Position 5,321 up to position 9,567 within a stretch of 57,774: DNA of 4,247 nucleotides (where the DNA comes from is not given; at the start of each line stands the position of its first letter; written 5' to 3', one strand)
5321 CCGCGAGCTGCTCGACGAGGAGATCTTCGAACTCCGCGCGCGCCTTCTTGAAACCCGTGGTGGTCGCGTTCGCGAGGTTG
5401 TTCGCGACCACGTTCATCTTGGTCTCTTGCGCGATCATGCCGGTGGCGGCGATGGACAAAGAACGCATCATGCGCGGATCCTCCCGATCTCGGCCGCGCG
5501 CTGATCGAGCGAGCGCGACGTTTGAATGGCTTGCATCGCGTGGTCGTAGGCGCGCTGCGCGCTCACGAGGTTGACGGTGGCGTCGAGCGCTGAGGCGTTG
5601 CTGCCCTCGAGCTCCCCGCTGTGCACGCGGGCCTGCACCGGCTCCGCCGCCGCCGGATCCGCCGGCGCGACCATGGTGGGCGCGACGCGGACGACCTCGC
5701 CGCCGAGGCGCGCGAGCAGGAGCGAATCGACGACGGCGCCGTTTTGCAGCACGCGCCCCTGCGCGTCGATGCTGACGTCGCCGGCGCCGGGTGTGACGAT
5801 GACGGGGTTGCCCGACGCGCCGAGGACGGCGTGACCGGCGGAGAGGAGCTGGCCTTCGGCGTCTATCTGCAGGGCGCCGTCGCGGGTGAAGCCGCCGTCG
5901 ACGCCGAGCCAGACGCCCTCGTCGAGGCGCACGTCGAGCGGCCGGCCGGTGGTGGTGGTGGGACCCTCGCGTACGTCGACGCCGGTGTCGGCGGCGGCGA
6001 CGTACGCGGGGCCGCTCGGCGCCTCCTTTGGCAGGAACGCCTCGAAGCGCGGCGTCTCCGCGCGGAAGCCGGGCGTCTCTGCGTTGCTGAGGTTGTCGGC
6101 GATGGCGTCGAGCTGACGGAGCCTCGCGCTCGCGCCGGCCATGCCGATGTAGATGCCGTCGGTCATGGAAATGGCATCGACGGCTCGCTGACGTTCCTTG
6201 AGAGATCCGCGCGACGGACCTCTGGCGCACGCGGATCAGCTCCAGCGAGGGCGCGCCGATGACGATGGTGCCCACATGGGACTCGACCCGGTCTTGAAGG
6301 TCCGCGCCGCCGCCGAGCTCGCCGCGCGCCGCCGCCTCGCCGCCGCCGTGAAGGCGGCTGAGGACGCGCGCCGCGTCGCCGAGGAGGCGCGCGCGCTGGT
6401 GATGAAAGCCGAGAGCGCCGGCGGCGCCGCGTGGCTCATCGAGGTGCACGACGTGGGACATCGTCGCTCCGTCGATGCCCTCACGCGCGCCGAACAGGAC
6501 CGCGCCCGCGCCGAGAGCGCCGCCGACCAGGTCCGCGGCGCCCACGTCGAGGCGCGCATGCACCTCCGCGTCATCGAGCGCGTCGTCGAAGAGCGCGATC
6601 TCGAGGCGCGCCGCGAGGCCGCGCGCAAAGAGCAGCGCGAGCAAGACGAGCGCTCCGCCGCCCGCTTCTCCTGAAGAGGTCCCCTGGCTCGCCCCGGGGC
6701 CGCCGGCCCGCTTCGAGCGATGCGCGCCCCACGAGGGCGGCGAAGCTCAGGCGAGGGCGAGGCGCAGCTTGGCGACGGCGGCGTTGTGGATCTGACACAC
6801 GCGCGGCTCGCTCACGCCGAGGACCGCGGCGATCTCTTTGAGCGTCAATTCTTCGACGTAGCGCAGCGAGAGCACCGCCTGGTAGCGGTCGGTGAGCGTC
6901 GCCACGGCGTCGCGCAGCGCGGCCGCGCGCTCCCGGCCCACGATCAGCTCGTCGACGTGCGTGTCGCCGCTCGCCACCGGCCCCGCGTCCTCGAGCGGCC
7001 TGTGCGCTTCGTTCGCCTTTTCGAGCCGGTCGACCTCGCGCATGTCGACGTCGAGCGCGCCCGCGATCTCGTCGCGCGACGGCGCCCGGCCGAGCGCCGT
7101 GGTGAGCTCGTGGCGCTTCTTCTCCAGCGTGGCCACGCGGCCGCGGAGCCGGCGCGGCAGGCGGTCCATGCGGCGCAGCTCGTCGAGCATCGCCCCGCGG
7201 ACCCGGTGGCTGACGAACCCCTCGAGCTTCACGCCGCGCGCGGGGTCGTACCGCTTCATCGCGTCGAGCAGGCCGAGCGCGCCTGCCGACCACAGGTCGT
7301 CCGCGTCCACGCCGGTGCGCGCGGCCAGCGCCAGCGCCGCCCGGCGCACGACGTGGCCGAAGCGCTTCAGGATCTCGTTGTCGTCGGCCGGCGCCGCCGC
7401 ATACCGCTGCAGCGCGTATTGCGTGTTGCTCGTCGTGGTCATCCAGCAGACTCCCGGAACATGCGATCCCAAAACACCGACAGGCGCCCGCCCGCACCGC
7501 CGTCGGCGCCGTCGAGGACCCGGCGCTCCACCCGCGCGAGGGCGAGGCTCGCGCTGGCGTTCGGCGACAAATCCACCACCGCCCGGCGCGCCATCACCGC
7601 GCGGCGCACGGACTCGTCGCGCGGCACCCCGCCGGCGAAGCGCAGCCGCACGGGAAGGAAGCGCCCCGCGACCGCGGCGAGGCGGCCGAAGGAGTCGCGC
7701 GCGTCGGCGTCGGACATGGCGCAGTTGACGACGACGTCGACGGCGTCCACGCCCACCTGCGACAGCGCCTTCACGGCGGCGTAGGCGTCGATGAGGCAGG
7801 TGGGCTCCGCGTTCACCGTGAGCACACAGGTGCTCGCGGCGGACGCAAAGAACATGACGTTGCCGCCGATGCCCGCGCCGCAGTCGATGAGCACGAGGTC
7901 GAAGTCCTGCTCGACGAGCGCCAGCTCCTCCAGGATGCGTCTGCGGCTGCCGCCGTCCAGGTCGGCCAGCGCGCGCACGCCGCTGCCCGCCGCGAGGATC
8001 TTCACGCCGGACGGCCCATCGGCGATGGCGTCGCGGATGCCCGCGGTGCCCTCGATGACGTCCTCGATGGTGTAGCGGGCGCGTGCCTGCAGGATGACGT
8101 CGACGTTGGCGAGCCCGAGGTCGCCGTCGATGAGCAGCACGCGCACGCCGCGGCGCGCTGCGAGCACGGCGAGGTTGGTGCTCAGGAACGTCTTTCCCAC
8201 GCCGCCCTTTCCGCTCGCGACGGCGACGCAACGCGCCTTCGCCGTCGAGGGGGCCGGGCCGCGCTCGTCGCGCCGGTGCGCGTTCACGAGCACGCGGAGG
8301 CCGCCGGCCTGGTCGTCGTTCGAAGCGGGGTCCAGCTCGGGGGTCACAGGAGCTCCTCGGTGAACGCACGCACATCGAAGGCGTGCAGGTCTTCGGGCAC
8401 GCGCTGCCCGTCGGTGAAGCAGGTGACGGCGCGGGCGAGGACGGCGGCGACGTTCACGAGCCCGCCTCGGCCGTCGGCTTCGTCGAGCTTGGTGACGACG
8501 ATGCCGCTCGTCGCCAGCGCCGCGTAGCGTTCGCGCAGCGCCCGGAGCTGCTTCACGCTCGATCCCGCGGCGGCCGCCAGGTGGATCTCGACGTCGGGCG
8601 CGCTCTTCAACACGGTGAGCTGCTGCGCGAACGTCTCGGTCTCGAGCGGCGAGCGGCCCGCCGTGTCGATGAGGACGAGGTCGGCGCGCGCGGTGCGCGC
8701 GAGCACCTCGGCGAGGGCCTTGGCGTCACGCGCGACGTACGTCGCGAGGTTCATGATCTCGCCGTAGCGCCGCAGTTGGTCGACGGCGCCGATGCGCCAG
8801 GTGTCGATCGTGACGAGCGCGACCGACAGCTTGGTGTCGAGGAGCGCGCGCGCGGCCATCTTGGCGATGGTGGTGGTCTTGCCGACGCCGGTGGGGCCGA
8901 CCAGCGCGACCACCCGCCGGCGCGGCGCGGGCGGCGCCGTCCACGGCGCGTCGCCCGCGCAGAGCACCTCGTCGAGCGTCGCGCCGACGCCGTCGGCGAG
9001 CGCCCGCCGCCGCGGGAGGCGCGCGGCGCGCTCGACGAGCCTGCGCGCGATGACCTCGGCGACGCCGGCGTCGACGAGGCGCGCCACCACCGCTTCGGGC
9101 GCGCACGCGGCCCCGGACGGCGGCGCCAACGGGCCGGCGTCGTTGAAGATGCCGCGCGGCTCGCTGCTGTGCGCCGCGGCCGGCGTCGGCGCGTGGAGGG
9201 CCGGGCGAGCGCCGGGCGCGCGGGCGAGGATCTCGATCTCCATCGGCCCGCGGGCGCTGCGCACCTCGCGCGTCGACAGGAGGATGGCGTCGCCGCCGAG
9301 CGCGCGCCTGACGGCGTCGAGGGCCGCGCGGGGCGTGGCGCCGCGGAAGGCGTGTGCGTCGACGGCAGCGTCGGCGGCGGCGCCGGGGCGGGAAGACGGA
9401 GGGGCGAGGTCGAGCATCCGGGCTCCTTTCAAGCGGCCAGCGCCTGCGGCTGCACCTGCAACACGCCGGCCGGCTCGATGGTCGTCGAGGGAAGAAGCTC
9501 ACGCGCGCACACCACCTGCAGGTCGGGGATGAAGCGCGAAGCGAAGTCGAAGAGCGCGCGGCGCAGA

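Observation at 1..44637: Near-complete flagellar regulon in a genome that also carries Myxococcota-type protein hallmarks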

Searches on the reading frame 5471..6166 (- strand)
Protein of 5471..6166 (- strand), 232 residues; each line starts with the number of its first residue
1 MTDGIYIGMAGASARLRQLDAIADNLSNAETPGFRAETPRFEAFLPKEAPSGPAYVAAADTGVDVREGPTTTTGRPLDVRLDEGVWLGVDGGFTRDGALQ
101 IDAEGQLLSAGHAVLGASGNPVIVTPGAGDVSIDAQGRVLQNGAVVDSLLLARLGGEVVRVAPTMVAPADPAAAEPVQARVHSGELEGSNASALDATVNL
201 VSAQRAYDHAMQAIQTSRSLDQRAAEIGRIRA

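Call 5: search_protein_families(library=ncbifam, proteins=[window:5471-6166:-], max_evalue=0.01)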
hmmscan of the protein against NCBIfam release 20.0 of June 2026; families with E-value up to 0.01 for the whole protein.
window:5471-6166:- (232 aa): 26 families (the best 25 are shown)
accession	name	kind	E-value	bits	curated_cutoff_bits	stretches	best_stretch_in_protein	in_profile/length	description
TIGR02490.1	flgF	equivalog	1.7e-39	135.7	178.5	1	5-208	1-218/218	flagellar basal-body rod protein FlgF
NF009280.2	PRK12640.1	subfamily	8e-38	130.4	210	1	4-227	4-242/246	flagellar basal body rod protein FlgF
NF009282.1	PRK12642.1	equivalog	3.8e-36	124.6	242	1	1-219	1-228/239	flagellar basal-body rod protein FlgF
TIGR03506.1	FlgEFG_subfam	subfamily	2.8e-33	116.1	70.25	2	4-119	2-122/351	flagellar hook-basal body complex protein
NF009331.1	PRK12689.1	equivalog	2.3e-26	92.5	347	1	1-225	1-245/252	flagellar basal-body rod protein FlgF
NF009332.0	PRK12690.1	equivalog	3.3e-23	82.2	288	1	1-215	1-223/239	flagellar hook-basal body complex protein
NF009283.0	PRK12643.1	equivalog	1e-17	64.8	421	1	1-161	1-164/209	flagellar basal body rod protein FlgF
TIGR02488.1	flgG_G_neg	equivalog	1.8e-16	60.4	252.75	2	6-140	3-156/259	flagellar basal-body rod protein FlgG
NF009456.0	PRK12816.1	equivalog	1.7e-13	50.9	416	1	5-222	5-257/264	flagellar basal body rod protein FlgG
NF009278.1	PRK12636.1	equivalog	3.9e-12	46.3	350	1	67-222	82-256/263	flagellar basal body rod protein FlgG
NF004238.1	PRK05682.1-1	equivalog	5.3e-12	45.7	400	2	7-115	5-121/414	flagellar hook protein FlgE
NF005286.1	PRK06803.1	equivalog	6.8e-12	45.2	467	2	7-164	5-166/402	flagellar hook protein FlgE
NF009281.1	PRK12641.1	equivalog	6.7e-10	38.9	260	1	1-138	1-140/252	flagellar basal-body rod protein FlgF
NF004242.0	PRK05682.2-1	equivalog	2.8e-09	36.3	365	1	11-114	13-127/422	flagellar hook protein FlgE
TIGR01395.1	FlgC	equivalog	3e-08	34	102.1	1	182-229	90-137/137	flagellar basal body rod protein FlgC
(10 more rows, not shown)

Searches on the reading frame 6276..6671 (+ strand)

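Call 5: search_protein_families(library=ncbifam, proteins=[window:6276-6671:+], max_evalue=0.01)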
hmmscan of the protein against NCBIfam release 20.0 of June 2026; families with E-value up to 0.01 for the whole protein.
window:6276-6671:+ (132 aa): 1 family
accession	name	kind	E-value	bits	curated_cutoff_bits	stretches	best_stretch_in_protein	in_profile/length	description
TIGR02473.1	flagell_FliJ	equivalog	4.3e-05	23.9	50.45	1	3-131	4-139/141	flagellar export protein FliJ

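Call 21: search_protein_families(library=pfam, proteins=[window:6276-6671:+], max_evalue=0.1)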
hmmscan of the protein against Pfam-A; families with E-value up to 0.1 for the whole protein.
window:6276-6671:+ (132 aa): 1 family
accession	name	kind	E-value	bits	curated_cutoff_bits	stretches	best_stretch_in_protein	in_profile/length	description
PF02050.21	FliJ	-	0.0038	17.9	28.4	1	39-131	29-123/123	Flagellar FliJ protein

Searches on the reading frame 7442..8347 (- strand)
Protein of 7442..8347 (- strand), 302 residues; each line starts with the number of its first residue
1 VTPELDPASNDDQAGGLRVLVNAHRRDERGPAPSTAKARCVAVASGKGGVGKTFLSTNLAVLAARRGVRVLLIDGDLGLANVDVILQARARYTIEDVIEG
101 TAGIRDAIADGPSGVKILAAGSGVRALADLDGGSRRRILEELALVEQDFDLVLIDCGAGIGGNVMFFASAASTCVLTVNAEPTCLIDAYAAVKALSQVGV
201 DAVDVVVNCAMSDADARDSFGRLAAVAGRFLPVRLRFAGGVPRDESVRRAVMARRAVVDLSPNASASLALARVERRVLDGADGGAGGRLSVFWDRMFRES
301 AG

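Call 6: search_protein_families(library=ncbifam, proteins=[window:7442-8347:-], max_evalue=0.01)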
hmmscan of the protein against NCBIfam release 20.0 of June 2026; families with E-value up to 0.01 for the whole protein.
window:7442-8347:- (302 aa): 31 families (the best 25 are shown)
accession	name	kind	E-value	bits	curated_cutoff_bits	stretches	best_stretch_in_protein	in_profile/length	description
TIGR01969.1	minD_arch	subfamily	5.1e-39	134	201.75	1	39-277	1-230/251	cell division ATPase MinD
TIGR01968.1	minD_bact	equivalog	5.7e-26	91.4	212.9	1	39-278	2-237/261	septum site-determining protein MinD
NF008079.0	PRK10818.1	equivalog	8.6e-17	61.3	508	1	38-276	2-245/270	septum site-determining protein MinD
TIGR01007.1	eps_fam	subfamily_domain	9.6e-16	57.9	108.05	1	34-218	13-198/204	polysaccharide biosynthesis tyrosine autokinase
TIGR01005.1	eps_transp_fam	subfamily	1e-13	50.4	411.7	1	33-211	541-719/754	exopolysaccharide transport protein family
TIGR03371.1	cellulose_yhjQ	equivalog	7.6e-13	48.5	157.85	1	40-267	3-231/246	cellulose biosynthesis protein BcsQ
TIGR03029.1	EpsG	equivalog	4e-12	45.9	313.8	1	38-208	103-273/274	chain length determinant protein tyrosine kinase EpsG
NF041546.1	ParA_partition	equivalog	9.7e-12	44.9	180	1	41-76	2-37/203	ParA family partition ATPase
NF041136.1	MrpORP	equivalog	1.1e-09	38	450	1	41-89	8-56/365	iron-sulfur cluster carrier protein MrpORP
TIGR03018.1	pepcterm_TyrKin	hypoth_equivalog_domain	2.1e-09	37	230.65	1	36-208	33-207/207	XrtA-associated tyrosine autokinase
NF033200.1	F430_CfbC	exception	4.7e-09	36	402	1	45-278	6-239/260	Ni-sirohydrochlorin a,c-diamide reductive cyclase ATP-dependent reductase subunit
NF007350.0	PRK09841.1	equivalog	6e-09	34.6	1248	1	37-216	530-709/726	tyrosine-protein kinase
NF008568.0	PRK11519.1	equivalog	7.3e-09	34.4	1068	1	41-221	529-709/720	tyrosine-protein kinase Wzc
NF047398.1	AAA_KGGVGR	domain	1e-08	35.7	90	1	39-103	3-70/190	KGGVGR-motif variant AAA ATPase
TIGR03453.1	partition_RepA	equivalog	2.2e-08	33.4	348.45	2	36-76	102-142/387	plasmid partitioning protein RepA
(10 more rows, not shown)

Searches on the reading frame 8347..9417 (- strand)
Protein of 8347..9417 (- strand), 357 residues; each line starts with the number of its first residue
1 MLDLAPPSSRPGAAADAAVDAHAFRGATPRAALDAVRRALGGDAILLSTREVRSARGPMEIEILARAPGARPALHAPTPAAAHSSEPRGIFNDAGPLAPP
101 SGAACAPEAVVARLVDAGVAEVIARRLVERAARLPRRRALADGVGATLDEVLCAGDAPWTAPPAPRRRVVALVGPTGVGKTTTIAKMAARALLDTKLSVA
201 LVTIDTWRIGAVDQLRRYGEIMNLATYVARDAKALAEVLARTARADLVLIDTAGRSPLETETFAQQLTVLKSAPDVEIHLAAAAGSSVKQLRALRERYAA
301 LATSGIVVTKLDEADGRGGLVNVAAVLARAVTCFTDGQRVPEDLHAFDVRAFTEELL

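Call 6: search_protein_families(library=ncbifam, proteins=[window:8347-9417:-], max_evalue=0.01)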
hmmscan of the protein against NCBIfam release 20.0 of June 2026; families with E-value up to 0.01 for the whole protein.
window:8347-9417:- (357 aa): 18 families
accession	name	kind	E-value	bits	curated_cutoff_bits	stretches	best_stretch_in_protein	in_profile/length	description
TIGR03499.1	FlhF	equivalog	1e-52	179.9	174.15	2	109-254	142-286/286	flagellar biosynthesis GTPase FlhF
NF011310.0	PRK14721.1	equivalog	2.4e-38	132.5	725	2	109-349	136-374/423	flagellar biosynthesis regulator FlhF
NF009367.0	PRK12724.1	equivalog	4.7e-37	127.9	718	1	127-347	181-405/433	flagellar biosynthesis regulator FlhF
NF011312.0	PRK14723.1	equivalog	6.7e-35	120.8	951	1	111-348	131-370/768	flagellar biosynthesis regulator FlhF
NF009366.0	PRK12723.1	equivalog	1.7e-34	119.6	585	1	166-349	173-360/388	flagellar biosynthesis regulator FlhF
NF005230.0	PRK06731.1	equivalog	5.3e-27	94.8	553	1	169-347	88-268/281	flagellar biosynthesis regulator FlhF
TIGR00064.1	ftsY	equivalog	4.6e-25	88.4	260.7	1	165-357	77-279/279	signal recognition particle-docking protein FtsY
NF011311.0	PRK14722.1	equivalog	4.8e-25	88.4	777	1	166-345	136-325/374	flagellar biosynthesis regulator FlhF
TIGR00959.1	ffh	equivalog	9.2e-22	77.4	473.2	1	166-351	98-288/428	signal recognition particle protein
NF009368.0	PRK12726.1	equivalog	1.2e-19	70.7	832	1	167-354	206-395/407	flagellar biosynthesis regulator FlhF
TIGR01425.1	SRP54_euk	equivalog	4e-19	68.8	576.25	1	129-357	63-294/428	signal recognition particle protein SRP54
NF006743.0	PRK09270.1-2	equivalog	0.00093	18.3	227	1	165-244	26-101/217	nucleoside/nucleotide kinase family protein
NF041546.1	ParA_partition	equivalog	0.0022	17.6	180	1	177-256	10-88/203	ParA family partition ATPase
NF038214.1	IS21_help_AAA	equivalog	0.0025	17.5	200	0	167-263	90-170/232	IS21-like element helper ATPase IstB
NF010248.0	PRK13695.1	equivalog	0.0031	17.3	156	0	170-191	6-27/180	NTPase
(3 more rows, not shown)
